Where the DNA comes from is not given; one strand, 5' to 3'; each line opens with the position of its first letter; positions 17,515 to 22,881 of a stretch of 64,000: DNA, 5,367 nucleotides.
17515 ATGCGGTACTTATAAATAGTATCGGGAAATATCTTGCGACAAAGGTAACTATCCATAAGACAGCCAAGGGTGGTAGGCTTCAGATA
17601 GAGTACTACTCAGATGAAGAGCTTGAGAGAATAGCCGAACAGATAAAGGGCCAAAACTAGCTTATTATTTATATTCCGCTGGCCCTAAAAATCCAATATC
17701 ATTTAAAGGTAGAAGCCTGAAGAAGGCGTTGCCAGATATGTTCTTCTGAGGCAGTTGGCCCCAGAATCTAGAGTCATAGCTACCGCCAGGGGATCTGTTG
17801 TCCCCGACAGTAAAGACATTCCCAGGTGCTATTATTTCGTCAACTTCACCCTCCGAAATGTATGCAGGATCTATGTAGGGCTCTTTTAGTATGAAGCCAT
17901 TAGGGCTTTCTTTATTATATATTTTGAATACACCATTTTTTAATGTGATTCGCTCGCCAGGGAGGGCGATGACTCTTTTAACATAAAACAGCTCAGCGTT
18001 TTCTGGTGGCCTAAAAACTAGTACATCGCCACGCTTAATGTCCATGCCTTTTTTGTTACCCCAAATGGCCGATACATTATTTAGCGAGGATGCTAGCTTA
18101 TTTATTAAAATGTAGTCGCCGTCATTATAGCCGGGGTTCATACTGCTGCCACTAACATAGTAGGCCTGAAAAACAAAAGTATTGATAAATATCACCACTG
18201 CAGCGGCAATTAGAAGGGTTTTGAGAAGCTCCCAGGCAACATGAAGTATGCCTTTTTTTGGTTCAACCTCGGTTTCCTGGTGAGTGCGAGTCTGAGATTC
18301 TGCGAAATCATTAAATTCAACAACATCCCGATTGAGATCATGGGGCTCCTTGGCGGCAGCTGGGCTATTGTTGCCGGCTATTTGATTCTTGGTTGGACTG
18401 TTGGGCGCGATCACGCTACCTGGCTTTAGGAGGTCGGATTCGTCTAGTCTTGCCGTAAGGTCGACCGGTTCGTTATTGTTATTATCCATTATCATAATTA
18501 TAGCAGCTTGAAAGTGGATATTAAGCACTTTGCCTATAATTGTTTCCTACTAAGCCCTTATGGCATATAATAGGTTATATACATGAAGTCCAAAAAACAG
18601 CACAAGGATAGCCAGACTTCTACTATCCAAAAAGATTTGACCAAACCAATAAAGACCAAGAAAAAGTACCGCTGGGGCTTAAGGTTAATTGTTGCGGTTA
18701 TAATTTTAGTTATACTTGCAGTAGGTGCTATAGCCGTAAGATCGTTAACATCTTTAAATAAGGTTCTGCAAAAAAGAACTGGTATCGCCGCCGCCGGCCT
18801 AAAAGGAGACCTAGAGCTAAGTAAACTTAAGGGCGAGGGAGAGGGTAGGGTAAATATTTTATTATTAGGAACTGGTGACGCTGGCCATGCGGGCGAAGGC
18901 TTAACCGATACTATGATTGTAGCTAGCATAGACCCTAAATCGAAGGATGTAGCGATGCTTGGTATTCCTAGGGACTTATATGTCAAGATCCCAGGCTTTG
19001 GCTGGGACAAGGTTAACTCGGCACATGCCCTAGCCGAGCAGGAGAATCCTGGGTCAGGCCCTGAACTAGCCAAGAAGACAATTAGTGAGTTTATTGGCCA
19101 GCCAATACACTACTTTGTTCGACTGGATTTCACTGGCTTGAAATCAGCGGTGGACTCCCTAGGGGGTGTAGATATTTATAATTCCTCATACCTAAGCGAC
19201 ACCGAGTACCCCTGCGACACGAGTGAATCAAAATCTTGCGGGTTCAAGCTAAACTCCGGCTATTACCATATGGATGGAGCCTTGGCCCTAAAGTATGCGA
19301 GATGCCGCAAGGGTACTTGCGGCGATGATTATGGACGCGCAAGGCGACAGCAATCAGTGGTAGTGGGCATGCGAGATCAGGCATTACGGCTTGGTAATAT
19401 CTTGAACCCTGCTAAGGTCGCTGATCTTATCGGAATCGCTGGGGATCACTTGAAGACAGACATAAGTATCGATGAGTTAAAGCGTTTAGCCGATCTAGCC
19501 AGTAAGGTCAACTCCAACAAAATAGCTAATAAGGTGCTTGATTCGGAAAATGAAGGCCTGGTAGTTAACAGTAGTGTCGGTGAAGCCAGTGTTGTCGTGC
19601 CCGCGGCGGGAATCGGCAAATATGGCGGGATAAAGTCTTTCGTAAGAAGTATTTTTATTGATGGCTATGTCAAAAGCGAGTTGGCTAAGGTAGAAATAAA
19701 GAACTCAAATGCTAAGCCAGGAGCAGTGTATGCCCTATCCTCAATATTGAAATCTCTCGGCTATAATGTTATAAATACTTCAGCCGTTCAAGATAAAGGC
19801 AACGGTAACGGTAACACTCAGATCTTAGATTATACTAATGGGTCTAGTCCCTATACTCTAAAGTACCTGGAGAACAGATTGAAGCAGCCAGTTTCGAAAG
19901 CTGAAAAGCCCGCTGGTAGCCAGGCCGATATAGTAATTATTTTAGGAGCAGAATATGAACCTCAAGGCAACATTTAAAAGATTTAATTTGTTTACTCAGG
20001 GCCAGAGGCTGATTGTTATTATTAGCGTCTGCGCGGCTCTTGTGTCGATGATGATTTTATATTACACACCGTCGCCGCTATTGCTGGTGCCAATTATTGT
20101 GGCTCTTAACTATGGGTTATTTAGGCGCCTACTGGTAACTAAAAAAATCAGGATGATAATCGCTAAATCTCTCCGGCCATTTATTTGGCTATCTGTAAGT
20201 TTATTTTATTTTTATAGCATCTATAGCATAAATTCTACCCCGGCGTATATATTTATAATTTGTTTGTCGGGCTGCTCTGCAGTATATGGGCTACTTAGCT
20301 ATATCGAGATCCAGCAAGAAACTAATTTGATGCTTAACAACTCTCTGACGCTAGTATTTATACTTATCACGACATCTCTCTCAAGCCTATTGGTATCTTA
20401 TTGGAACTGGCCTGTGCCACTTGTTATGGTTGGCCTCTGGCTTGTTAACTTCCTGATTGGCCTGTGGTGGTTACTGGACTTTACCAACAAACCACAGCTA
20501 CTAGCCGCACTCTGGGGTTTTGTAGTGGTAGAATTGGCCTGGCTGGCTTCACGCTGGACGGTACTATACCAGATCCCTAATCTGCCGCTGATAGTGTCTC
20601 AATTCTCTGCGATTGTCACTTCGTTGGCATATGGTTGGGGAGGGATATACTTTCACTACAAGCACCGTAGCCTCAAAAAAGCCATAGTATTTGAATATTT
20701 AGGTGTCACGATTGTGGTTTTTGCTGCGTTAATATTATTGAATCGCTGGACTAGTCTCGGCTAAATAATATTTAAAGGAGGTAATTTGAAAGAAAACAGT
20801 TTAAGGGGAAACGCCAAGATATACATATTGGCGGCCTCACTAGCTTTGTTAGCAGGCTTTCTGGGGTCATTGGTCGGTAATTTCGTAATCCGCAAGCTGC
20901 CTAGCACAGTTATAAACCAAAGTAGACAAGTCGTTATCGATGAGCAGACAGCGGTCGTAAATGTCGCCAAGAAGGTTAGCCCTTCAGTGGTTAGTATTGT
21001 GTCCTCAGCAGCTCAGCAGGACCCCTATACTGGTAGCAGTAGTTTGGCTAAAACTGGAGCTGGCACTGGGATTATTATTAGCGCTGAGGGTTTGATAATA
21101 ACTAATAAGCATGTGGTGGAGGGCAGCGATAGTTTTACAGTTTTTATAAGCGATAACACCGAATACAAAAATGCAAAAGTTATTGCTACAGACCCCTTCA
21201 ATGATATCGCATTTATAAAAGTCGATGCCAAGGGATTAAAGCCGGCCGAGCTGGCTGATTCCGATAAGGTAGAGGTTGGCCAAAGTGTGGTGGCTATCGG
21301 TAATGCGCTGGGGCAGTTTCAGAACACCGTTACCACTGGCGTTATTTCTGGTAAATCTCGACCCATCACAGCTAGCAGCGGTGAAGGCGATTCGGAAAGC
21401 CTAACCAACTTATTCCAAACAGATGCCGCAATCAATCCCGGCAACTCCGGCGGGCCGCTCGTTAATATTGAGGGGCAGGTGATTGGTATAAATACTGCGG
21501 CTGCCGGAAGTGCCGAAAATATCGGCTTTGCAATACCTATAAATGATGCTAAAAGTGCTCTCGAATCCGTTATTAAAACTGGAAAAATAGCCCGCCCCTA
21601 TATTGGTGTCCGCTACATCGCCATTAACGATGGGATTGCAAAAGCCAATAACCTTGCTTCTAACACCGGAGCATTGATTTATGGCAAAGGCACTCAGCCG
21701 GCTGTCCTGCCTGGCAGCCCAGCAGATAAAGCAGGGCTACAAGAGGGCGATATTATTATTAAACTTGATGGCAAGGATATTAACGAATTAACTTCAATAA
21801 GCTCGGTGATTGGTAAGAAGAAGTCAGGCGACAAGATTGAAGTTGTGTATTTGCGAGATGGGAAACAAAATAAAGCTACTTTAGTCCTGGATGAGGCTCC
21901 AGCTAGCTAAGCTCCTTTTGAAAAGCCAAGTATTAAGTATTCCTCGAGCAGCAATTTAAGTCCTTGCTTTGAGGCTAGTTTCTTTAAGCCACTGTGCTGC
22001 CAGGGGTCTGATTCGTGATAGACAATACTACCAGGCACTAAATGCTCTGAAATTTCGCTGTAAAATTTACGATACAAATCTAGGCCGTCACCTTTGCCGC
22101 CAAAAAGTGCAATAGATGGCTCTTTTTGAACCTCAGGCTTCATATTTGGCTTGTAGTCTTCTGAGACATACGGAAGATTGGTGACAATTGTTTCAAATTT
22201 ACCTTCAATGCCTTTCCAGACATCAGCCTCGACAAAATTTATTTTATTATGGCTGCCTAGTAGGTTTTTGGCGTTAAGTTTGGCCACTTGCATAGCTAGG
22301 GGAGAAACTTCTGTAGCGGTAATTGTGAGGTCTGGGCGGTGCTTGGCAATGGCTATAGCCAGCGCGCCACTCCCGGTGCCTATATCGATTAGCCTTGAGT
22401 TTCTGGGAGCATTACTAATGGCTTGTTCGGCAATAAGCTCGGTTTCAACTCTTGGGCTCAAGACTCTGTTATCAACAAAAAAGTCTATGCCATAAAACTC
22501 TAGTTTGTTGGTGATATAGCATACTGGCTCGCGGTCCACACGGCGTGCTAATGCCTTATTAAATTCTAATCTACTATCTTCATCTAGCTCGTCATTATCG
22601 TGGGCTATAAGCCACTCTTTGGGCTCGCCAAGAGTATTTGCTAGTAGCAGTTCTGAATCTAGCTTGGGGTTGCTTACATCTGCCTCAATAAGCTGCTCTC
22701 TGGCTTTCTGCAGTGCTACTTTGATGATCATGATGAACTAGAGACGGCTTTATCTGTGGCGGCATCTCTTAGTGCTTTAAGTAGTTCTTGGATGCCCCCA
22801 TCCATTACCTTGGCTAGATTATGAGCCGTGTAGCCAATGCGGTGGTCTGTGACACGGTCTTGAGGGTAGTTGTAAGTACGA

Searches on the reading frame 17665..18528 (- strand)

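Call 45: search_protein_families(library=pfam, proteins=[window:17665-18528:-], max_evalue=0.0001)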
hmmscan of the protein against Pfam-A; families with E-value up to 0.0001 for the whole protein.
window:17665-18528:- (287 aa): 2 families
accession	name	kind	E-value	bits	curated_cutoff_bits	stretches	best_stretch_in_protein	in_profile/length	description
PF10502.14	Peptidase_S26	-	2.7e-36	125.5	22.9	1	99-272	2-167/168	Signal peptidase, peptidase S26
PF00717.28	Peptidase_S24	-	6.2e-05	23.1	23.3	0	123-197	38-92/116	Peptidase S24-like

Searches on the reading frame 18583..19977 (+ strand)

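Call 45: search_protein_families(library=pfam, proteins=[window:18583-19977:+], max_evalue=0.0001)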
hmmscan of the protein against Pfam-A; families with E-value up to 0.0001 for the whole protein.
window:18583-19977:+ (464 aa): 2 families
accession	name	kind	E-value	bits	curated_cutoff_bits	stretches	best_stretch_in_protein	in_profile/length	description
PF03816.19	LytR_cpsA_psr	-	1.3e-34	119.9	24.6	1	108-266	2-147/150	LytR_cpsA_psr family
PF13399.11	LytR_C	-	3.1e-06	28.5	22.2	1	369-458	3-86/86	LytR cell envelope-related transcriptional attenuator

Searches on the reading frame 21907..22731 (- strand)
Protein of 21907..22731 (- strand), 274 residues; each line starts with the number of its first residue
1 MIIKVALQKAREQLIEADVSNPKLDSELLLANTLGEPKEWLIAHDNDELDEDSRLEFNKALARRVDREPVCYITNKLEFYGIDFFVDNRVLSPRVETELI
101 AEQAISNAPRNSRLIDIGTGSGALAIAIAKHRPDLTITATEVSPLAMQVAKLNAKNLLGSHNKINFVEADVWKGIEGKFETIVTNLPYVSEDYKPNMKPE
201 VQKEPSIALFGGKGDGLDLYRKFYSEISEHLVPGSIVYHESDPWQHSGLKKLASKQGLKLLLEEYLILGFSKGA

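Call 42: search_protein_families(library=pfam, proteins=[window:21907-22731:-], max_evalue=0.0001)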
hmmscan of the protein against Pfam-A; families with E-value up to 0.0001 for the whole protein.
window:21907-22731:- (274 aa): 8 families
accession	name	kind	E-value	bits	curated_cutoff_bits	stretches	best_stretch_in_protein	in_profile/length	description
PF17827.6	PrmC_N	-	4e-17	63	23.4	1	6-74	2-70/71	PrmC N-terminal domain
PF05175.20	MTS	-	4.4e-13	49.7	23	1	107-191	29-111/170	Methyltransferase small domain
PF06325.19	PrmA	-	2.5e-08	34.2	22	1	111-186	162-234/296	Ribosomal protein L11 methyltransferase (PrmA)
PF08242.18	Methyltransf_12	-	7.8e-07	30.2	30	1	115-185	1-72/98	Methyltransferase domain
PF13847.12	Methyltransf_31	-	2.6e-06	27.6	27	1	111-186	4-82/145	Methyltransferase domain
PF13649.12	Methyltransf_25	-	3.2e-06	28.2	27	1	115-192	2-80/97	Methyltransferase domain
PF02475.24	TRM5-TYW2_MTfase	-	2e-05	25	28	1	102-198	28-124/164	TRM5/TYW2 methyltransferase domain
PF02390.23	Methyltransf_4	-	8e-05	22.6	24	0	112-153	3-44/173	Putative methyltransferase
